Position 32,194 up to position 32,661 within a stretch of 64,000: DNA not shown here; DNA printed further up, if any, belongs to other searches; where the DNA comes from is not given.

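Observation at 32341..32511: Unannotated 57-codon 2x[4Fe-4S] ferredoxin gene with GTG start, convergently overlapping a giant-protein gene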

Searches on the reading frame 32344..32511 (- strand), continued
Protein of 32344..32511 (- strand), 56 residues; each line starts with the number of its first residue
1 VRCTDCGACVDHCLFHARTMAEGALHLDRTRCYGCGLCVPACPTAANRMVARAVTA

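Call 22: search_protein_families(library=pfam, proteins=[P0011, P0026, P0033, P0074, P0075, P0021, P0049], max_evalue=0.01)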
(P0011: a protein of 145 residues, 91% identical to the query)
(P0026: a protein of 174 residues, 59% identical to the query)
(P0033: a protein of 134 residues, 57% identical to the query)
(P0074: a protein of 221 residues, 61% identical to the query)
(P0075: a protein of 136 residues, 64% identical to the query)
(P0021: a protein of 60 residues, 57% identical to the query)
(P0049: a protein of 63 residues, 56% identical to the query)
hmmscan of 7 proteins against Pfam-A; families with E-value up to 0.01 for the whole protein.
P0011 (145 aa): 4 families
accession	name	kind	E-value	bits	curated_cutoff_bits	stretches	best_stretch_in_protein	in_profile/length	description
PF12838.12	Fer4_7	-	0.0012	19.7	27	1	2-22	1-21/52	4Fe-4S dicluster domain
PF13187.11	Fer4_9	-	0.006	17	27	0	2-13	36-47/52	4Fe-4S dicluster domain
PF13183.11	Fer4_8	-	0.0073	17.3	27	0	2-20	4-22/68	4Fe-4S dicluster domain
PF00037.32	Fer4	-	0.01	16.1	21.1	0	2-13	7-18/24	4Fe-4S binding domain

P0026 (174 aa): 9 families
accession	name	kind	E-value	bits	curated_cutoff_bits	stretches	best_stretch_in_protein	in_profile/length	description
PF00037.32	Fer4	-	2.6e-08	33.8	21.1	2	146-167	2-23/24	4Fe-4S binding domain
PF12838.12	Fer4_7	-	2.3e-07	31.6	27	1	122-166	1-52/52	4Fe-4S dicluster domain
PF14697.11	Fer4_21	-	8e-07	29.5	35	1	119-169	4-59/59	4Fe-4S dicluster domain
PF12797.12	Fer4_2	-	7.3e-06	26.1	24.5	2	145-163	3-21/22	4Fe-4S binding domain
PF12837.12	Fer4_6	-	9.5e-06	25.8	25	2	119-137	5-23/24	4Fe-4S binding domain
PF13187.11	Fer4_9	-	2.3e-05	24.7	27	1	122-167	1-52/52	4Fe-4S dicluster domain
PF25160.1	LdpA_Fe-S-bd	-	5.2e-05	23.4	27.6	1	129-171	9-47/49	LdpA Fe-S cluster-binding domain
PF12800.12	Fer4_4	-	0.00027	21.5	24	1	121-134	2-15/17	4Fe-4S binding domain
PF13237.11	Fer4_10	-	0.0015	18.9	25.5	1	145-166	2-25/53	4Fe-4S dicluster domain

P0033 (134 aa): 11 families
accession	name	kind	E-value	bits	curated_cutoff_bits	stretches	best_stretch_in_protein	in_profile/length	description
PF00037.32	Fer4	-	3.6e-11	42.8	21.1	2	108-128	3-23/24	4Fe-4S binding domain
PF12838.12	Fer4_7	-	5.2e-11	43.3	27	2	83-127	1-52/52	4Fe-4S dicluster domain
PF13237.11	Fer4_10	-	5.6e-08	33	25.5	2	79-124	4-53/53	4Fe-4S dicluster domain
PF14697.11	Fer4_21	-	9.9e-08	32.4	35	1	80-129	4-58/59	4Fe-4S dicluster domain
PF13187.11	Fer4_9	-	1.3e-07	32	27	1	84-128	2-52/52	4Fe-4S dicluster domain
PF12837.12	Fer4_6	-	4.7e-07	29.9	25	1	108-128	4-24/24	4Fe-4S binding domain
PF12797.12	Fer4_2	-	3.4e-05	24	24.5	1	108-125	5-22/22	4Fe-4S binding domain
PF12800.12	Fer4_4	-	8.3e-05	23.1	24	1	112-125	3-16/17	4Fe-4S binding domain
PF25160.1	LdpA_Fe-S-bd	-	8.5e-05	22.7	27.6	1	111-131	26-46/49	LdpA Fe-S cluster-binding domain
PF13484.11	Fer4_16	-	0.00076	20.7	30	1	113-130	2-19/66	4Fe-4S double cluster binding domain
PF12798.12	Fer4_3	-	0.0015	19.6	27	0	113-127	1-15/15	4Fe-4S binding domain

P0074 (221 aa): 9 families
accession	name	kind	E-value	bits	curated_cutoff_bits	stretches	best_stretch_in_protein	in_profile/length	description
PF00037.32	Fer4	-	1.1e-13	50.8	21.1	2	186-207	3-24/24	4Fe-4S binding domain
PF12838.12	Fer4_7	-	2.9e-10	40.9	27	2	161-205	1-52/52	4Fe-4S dicluster domain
PF13187.11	Fer4_9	-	6.3e-07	29.8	27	1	161-206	1-52/52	4Fe-4S dicluster domain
PF14697.11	Fer4_21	-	8.3e-07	29.5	35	1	156-208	2-59/59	4Fe-4S dicluster domain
PF12797.12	Fer4_2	-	1.3e-06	28.4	24.5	2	157-172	5-20/22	4Fe-4S binding domain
PF13237.11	Fer4_10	-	4.5e-06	26.9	25.5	1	156-201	3-52/53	4Fe-4S dicluster domain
PF12837.12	Fer4_6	-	1.9e-05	24.8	25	2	185-206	3-24/24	4Fe-4S binding domain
PF13484.11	Fer4_16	-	0.00047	21.3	30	0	161-176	1-16/66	4Fe-4S double cluster binding domain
PF12800.12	Fer4_4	-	0.0005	20.6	24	1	161-174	3-16/17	4Fe-4S binding domain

P0075 (136 aa): 10 families
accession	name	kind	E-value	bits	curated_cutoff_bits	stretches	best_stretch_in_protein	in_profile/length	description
PF12838.12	Fer4_7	-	2.6e-08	34.6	27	2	87-129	2-51/52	4Fe-4S dicluster domain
PF00037.32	Fer4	-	1.2e-07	31.7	21.1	2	111-132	3-24/24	4Fe-4S binding domain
PF14697.11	Fer4_21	-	3e-07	30.9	35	1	83-133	4-59/59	4Fe-4S dicluster domain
PF13187.11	Fer4_9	-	8.9e-07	29.3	27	1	86-131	1-52/52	4Fe-4S dicluster domain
PF13237.11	Fer4_10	-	1.5e-06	28.4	25.5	1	83-127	5-53/53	4Fe-4S dicluster domain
PF12797.12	Fer4_2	-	4.3e-06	26.8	24.5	2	112-128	6-22/22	4Fe-4S binding domain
PF25160.1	LdpA_Fe-S-bd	-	3.1e-05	24.1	27.6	1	108-132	20-44/49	LdpA Fe-S cluster-binding domain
PF13746.11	Fer4_18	-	0.0012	19.5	27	1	80-128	54-97/114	4Fe-4S dicluster domain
PF12800.12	Fer4_4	-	0.0012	19.5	24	0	114-128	2-16/17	4Fe-4S binding domain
PF12837.12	Fer4_6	-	0.0017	18.6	25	1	83-101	5-23/24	4Fe-4S binding domain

P0021 (60 aa): 14 families
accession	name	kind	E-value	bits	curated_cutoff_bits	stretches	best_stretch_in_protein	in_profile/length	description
PF00037.32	Fer4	-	2.4e-12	46.6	21.1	2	34-55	3-24/24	4Fe-4S binding domain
PF12797.12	Fer4_2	-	6.4e-10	38.8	24.5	2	31-51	2-22/22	4Fe-4S binding domain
PF14697.11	Fer4_21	-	2.8e-09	37.4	35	1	8-56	6-59/59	4Fe-4S dicluster domain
PF12838.12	Fer4_7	-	1.2e-08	35.8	27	1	10-53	2-52/52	4Fe-4S dicluster domain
PF13237.11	Fer4_10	-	8.7e-08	32.4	25.5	2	7-50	6-53/53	4Fe-4S dicluster domain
PF25160.1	LdpA_Fe-S-bd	-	2e-07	31.1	27.6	1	31-57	20-46/49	LdpA Fe-S cluster-binding domain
PF13187.11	Fer4_9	-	4.4e-07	30.3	27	1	9-54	1-52/52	4Fe-4S dicluster domain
PF12798.12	Fer4_3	-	1.7e-05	25.7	27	1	39-52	1-14/15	4Fe-4S binding domain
PF13484.11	Fer4_16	-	1.8e-05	25.9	30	1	34-51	48-65/66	4Fe-4S double cluster binding domain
PF12800.12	Fer4_4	-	2.2e-05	24.8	24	0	38-52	3-17/17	4Fe-4S binding domain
PF13183.11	Fer4_8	-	9.8e-05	23.3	27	0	7-52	2-67/68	4Fe-4S dicluster domain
PF12837.12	Fer4_6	-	0.00048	20.4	25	0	9-23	8-22/24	4Fe-4S binding domain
PF13370.11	Fer4_13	-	0.0014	19.7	24.5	1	34-50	1-17/58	4Fe-4S single cluster domain of Ferredoxin I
PF13534.11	Fer4_17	-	0.0017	19.3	22.2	0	36-52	43-59/61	4Fe-4S dicluster domain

P0049 (63 aa): 15 families
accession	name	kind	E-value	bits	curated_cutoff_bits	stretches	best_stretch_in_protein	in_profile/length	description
PF00037.32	Fer4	-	2.8e-14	52.7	21.1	2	36-58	2-24/24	4Fe-4S binding domain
PF12838.12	Fer4_7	-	3.5e-13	50.2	27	2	13-56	2-52/52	4Fe-4S dicluster domain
PF12797.12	Fer4_2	-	6.6e-10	38.7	24.5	1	35-54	3-22/22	4Fe-4S binding domain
PF13237.11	Fer4_10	-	7e-10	39.1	25.5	2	9-53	5-53/53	4Fe-4S dicluster domain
PF13187.11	Fer4_9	-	4.1e-09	36.8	27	1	13-57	2-52/52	4Fe-4S dicluster domain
PF12800.12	Fer4_4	-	4.6e-09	36.2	24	2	40-54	2-16/17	4Fe-4S binding domain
PF14697.11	Fer4_21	-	7.1e-09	36.1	35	1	13-59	8-59/59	4Fe-4S dicluster domain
PF12837.12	Fer4_6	-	1.1e-08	35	25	1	37-57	4-24/24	4Fe-4S binding domain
PF25160.1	LdpA_Fe-S-bd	-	5.5e-07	29.7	27.6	1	18-60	8-46/49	LdpA Fe-S cluster-binding domain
PF13484.11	Fer4_16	-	8.5e-07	30.1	30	1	41-59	1-19/66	4Fe-4S double cluster binding domain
PF12798.12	Fer4_3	-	9.2e-07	29.7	27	1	42-56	1-15/15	4Fe-4S binding domain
PF13183.11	Fer4_8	-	2.5e-06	28.4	27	1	40-54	3-17/68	4Fe-4S dicluster domain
PF13534.11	Fer4_17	-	0.00052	20.9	22.2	0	40-54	44-58/61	4Fe-4S dicluster domain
PF13459.11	Fer4_15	-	0.0048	18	22.4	1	36-53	2-19/66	4Fe-4S single cluster domain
PF13370.11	Fer4_13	-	0.0076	17.4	24.5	1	37-53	1-17/58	4Fe-4S single cluster domain of Ferredoxin I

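Call 27: find_related_loci(query=window:32344-32511:-, collection=metagenome_contigs, flank=5000)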
Query seq(56 aa) (56 aa) in metagenome_contigs; peptide patterns used: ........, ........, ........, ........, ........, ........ (x = any residue, [..] = any of these).
571 stretches matched a pattern; 7 encode a relative of the query (tblastn E <= 1e-3); 7 distinct loci.
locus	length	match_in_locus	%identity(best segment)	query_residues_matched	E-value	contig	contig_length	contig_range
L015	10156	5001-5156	48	3-52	2e-11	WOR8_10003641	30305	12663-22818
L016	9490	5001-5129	56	4-46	8e-11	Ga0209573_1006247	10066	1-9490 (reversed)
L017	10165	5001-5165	45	2-54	1e-10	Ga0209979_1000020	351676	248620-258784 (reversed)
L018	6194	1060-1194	51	2-46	2e-10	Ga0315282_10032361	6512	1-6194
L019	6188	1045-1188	44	1-43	6e-9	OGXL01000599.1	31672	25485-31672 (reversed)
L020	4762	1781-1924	44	1-43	6e-9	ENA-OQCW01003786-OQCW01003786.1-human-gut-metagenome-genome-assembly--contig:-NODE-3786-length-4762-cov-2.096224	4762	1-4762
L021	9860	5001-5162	39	3-46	1e-6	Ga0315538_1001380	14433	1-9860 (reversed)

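Call 35: predict_structure(alignment_id=A2)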
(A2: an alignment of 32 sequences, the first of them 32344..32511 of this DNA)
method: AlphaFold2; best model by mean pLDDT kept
length: 56 residues; sequences in the alignment: 32
mean_pLDDT: 93.8   pTM: 0.72
mean pLDDT of the five models: 93.8, 91.9, 91.0, 84.4, 75.0
residues with pLDDT >= 90: 48; 70-90: 7; 50-70: 1; < 50: 0
segments of 3 or more residues with pLDDT < 50: none
pLDDT, mean of each block of 10 residues (from residue 1): 94 98 97 96 95 75
secondary structure, 60 per line:
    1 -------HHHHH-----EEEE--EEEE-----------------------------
elements in order: H8-12 E18-21 E24-27
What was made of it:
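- On 2x[4Fe-4S] dicluster ferredoxin domain (Pfam Fer4 / Fer4_7 / Fer4_9): AF2 gives pLDDT 93.8 (call 35).
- On Classical clostridial-type stand-alone ferredoxin (NCBIfam FdxA_fam NF058577): DSSP on the model shows only the central hairpin, E18-21 and E24-27 (call 35).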

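Call 37: find_encoding_contigs(protein=P0021, flank=3000, max_places=3)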
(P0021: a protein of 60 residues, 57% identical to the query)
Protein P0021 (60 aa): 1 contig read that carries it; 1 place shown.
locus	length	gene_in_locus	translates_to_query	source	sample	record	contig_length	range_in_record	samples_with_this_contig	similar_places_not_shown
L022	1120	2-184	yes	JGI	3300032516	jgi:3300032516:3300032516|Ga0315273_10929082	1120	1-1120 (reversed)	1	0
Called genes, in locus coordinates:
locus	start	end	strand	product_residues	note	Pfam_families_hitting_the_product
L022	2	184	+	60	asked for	PF13237:Fer4_10 (weak), PF14697:Fer4_21, PF12800:Fer4_4 (faint), PF12838:Fer4_7, PF13187:Fer4_9 (weak), PF25160:LdpA_Fe-S-bd (weak), PF12797:Fer4_2 (weak), PF00037:Fer4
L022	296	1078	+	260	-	PF00378:ECH_1, PF16113:ECH_2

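Call 38: find_encoding_contigs(protein=P0070, flank=3000, max_places=3)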
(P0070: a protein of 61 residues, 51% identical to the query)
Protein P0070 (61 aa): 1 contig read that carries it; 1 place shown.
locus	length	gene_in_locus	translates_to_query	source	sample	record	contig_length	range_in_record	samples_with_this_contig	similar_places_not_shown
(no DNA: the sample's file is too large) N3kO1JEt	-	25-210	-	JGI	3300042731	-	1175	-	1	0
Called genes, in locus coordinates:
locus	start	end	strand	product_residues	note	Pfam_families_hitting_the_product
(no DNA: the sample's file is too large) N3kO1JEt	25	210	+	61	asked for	PF13237:Fer4_10 (weak), PF14697:Fer4_21, PF12800:Fer4_4 (faint), PF12838:Fer4_7, PF13187:Fer4_9, PF12797:Fer4_2 (weak), PF00037:Fer4, PF12837:Fer4_6, +2 more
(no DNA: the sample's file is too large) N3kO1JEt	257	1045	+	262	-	PF03629:SASA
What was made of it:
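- Tried and rejected: P0021 and P0070 sit at contig ends and are probably truncated calls (calls 37, 38).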

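Call 39: find_encoding_contigs(protein=P0049, flank=3000, max_places=3)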
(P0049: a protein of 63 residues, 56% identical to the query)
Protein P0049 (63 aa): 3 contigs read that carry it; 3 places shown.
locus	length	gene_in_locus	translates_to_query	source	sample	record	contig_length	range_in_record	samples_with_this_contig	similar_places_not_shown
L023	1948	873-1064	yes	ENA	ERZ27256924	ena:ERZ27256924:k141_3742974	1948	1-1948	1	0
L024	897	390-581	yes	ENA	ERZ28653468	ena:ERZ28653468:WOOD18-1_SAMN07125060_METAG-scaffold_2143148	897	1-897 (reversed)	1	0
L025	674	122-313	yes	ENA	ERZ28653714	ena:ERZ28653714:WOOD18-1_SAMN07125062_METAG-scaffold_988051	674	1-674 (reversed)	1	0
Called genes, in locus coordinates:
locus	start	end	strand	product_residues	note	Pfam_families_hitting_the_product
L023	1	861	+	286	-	?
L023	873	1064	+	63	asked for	PF13237:Fer4_10 (weak), PF14697:Fer4_21, PF12838:Fer4_7, PF13187:Fer4_9, PF25160:LdpA_Fe-S-bd (weak), PF12797:Fer4_2 (weak), PF00037:Fer4, PF12837:Fer4_6 (weak), +5 more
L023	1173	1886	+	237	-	PF00076:RRM_1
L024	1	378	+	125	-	?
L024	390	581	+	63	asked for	PF13237:Fer4_10 (weak), PF14697:Fer4_21, PF12838:Fer4_7, PF13187:Fer4_9, PF25160:LdpA_Fe-S-bd (weak), PF12797:Fer4_2 (weak), PF00037:Fer4, PF12837:Fer4_6 (weak), +5 more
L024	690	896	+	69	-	?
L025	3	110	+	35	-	?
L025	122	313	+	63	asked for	PF13237:Fer4_10 (weak), PF14697:Fer4_21, PF12838:Fer4_7, PF13187:Fer4_9, PF25160:LdpA_Fe-S-bd (weak), PF12797:Fer4_2 (weak), PF00037:Fer4, PF12837:Fer4_6 (weak), +5 more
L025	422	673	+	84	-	?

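Call 41: fold_search(model_id=the predicted structure, library=pdb)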
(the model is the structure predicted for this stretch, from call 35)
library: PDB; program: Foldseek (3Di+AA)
matches with E <= 10: 370; with E <= 0.001: 20
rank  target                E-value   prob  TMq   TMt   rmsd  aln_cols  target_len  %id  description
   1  9g03_E                8.5e-05  1.00  0.72  0.76   1.7        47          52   30  Structure of carbon monoxide dehydrogenase/acetyl-CoA synthase (CODH/ACS) in complex with ferredoxin (Clostridium auto (released 2025-02-05)
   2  5c4i_B                9.2e-05  1.00  0.77  0.15   1.4        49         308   35  Structure of an Oxalate Oxidoreductase (released 2015-07-01)
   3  5exd_H                1.4e-04  1.00  0.69  0.15   1.6        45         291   36  Crystal structure of oxalate oxidoreductase from Moorella thermoacetica bound with carboxy-di-oxido-methyl-TPP (COOM-T (released 2015-12-30)
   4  5c4i_E                1.6e-04  1.00  0.76  0.15   1.6        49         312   35  Structure of an Oxalate Oxidoreductase (released 2015-07-01)
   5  5exe_B                1.7e-04  1.00  0.75  0.15   1.6        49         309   35  Crystal structure of oxalate oxidoreductase from Moorella thermoacetica bound with carboxy-TPP adduct (released 2015-12-30)
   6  5exd_B                1.9e-04  1.00  0.74  0.16   1.6        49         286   35  Crystal structure of oxalate oxidoreductase from Moorella thermoacetica bound with carboxy-di-oxido-methyl-TPP (COOM-T (released 2015-12-30)
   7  1fdn                  2.0e-04  1.00  0.68  0.69   1.7        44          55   34  REFINED CRYSTAL STRUCTURE OF THE 2[4FE-4S] FERREDOXIN FROM CLOSTRIDIUM ACIDURICI AT 1.84 ANGSTROMS RESOLUTION (released 1994-08-31)
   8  5exd_E                2.4e-04  1.00  0.75  0.16   1.6        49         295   35  Crystal structure of oxalate oxidoreductase from Moorella thermoacetica bound with carboxy-di-oxido-methyl-TPP (COOM-T (released 2015-12-30)
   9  5exd_K                2.6e-04  1.00  0.68  0.15   1.5        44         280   34  Crystal structure of oxalate oxidoreductase from Moorella thermoacetica bound with carboxy-di-oxido-methyl-TPP (COOM-T (released 2015-12-30)
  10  1fca                  2.9e-04  1.00  0.71  0.73   1.9        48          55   31  STRUCTURE OF THE FERREDOXIN FROM CLOSTRIDIUM ACIDURICI: MODEL AT 1.8 ANGSTROMS RESOLUTION (released 1995-07-10)
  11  4omf_G                2.9e-04  1.00  0.65  0.18   1.5        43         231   37  The F420-reducing [NiFe]-hydrogenase complex from Methanothermobacter marburgensis, the first X-ray structure of a gro (released 2014-06-11)
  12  5exe_E                3.4e-04  1.00  0.68  0.15   1.5        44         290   34  Crystal structure of oxalate oxidoreductase from Moorella thermoacetica bound with carboxy-TPP adduct (released 2015-12-30)
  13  7q4v_B                3.4e-04  1.00  0.68  0.07   1.7        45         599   31  Electron bifurcating hydrogenase - HydABC from A. woodii (released 2023-02-22)
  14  4ci0_B                3.7e-04  1.00  0.67  0.18   1.5        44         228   36  Electron cryo-microscopy of F420-reducing NiFe hydrogenase Frh (released 2014-02-26)
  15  9bt4_G                6.3e-04  1.00  0.76  0.52   1.4        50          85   34  Pyruvate:Ferredoxin Oxidoreductase from Methanosarcina acetivorans (released 2024-10-09)
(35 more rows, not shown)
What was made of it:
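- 32341..32511 (-): Ferredoxin CDS: 56 aa, GTG start, TGA stop, 2x[4Fe-4S] dicluster domain. AF2 pLDDT 93.8 and ferredoxin fold matches (calls 35, 41).
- On 2x[4Fe-4S] dicluster ferredoxin domain (Pfam Fer4 / Fer4_7 / Fer4_9): Foldseek PDB hits are 9g03_E, 1fdn, 1fca and 5c4i_B with probability 1.00 and rmsd 1.4-1.9 A (call 41).
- Closest known: Classical clostridial 2x[4Fe-4S] ferredoxins. Same: The predicted fold superposes at 1.7-1.9 A over 44-48 residues, with TM 0.68-0.76 (call 41).
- Closest known: Ferredoxin domains and delta subunits of 2-oxoacid:ferredoxin oxidoreductases. Same: These are good fold matches, with TM 0.75-0.79 normalised to the query and rmsd 1.4-1.6 A (call 41).
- AF2 gives pLDDT 93.8, and the top Foldseek PDB hits are 9g03_E, 1fdn and 1fca (calls 35, 41).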
